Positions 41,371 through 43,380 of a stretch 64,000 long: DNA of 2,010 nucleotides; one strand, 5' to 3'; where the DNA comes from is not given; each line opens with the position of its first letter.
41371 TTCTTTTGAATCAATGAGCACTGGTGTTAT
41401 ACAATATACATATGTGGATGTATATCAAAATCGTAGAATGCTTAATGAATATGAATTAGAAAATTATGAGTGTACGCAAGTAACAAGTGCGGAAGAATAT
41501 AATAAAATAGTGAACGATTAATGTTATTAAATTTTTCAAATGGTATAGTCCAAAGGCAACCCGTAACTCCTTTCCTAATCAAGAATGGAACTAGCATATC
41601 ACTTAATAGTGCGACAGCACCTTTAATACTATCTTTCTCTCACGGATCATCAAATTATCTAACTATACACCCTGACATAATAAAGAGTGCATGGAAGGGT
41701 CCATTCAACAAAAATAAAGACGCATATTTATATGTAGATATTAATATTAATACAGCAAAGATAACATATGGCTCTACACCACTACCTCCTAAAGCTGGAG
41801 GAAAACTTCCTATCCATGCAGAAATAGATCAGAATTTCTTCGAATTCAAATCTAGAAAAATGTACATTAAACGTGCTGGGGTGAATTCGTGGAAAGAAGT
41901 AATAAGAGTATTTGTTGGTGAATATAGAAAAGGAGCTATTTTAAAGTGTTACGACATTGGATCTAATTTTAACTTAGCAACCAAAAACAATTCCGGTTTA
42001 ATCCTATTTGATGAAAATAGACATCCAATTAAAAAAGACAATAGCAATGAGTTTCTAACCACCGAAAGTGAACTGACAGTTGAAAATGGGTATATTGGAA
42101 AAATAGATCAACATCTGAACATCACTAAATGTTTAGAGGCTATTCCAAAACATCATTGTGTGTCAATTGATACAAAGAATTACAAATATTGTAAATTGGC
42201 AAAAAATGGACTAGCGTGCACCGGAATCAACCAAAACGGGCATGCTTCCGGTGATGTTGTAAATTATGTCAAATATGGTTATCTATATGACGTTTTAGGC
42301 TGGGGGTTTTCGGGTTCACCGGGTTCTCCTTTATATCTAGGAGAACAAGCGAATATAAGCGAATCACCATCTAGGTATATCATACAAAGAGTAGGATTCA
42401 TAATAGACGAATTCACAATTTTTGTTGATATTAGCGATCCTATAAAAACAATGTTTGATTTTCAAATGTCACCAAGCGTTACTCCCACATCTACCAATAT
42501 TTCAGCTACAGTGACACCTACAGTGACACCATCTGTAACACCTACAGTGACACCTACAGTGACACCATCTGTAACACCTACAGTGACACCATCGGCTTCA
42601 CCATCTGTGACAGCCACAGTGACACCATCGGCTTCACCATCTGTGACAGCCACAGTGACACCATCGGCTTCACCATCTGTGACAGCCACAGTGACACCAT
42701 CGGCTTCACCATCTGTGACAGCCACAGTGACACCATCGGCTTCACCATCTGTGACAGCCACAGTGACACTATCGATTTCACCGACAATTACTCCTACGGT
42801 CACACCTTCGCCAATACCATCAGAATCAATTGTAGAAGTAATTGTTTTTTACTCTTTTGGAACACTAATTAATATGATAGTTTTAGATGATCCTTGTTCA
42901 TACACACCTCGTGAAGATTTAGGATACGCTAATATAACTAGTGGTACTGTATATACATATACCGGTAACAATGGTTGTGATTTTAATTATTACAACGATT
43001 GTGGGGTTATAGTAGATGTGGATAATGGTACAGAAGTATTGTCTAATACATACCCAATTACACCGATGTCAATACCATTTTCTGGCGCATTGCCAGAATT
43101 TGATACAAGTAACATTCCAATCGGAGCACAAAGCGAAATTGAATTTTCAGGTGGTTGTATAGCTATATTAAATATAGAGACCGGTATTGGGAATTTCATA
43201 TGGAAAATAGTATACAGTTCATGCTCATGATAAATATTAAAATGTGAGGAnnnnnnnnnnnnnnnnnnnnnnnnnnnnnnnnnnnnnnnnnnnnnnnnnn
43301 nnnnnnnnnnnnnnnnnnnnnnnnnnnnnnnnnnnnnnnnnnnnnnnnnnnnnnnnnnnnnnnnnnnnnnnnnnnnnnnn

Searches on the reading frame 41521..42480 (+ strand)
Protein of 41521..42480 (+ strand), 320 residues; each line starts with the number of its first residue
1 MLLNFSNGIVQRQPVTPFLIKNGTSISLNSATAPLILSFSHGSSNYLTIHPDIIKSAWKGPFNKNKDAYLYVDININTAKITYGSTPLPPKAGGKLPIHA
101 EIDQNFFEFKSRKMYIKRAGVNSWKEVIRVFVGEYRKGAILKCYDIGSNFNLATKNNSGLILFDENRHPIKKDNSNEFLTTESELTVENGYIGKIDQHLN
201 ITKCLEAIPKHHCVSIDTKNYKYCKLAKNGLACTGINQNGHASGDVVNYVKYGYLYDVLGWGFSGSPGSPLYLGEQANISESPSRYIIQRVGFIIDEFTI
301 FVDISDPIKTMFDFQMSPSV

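Call 94: search_dna_similar(query=window:41521-42480:+, collection=phages, mode=protein, max_evalue=0.001, max_rows=20)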
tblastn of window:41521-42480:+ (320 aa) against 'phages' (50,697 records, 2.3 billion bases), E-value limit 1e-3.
No match.

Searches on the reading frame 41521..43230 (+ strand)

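Call 11: search_protein_families(library=phrogs, proteins=[window:41521-43230:+], max_evalue=0.001)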
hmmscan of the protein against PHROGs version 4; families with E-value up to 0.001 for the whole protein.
window:41521-43230:+ (569 aa): 1 family
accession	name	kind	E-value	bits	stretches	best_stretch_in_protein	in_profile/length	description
phrog_15511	-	unknown function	1.8e-07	31.6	1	348-468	211-324/511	-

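Call 67: search_protein_families(library=pfam, proteins=[window:41521-43230:+], max_evalue=1)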
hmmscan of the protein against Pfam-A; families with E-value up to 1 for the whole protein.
window:41521-43230:+ (569 aa): 0 families
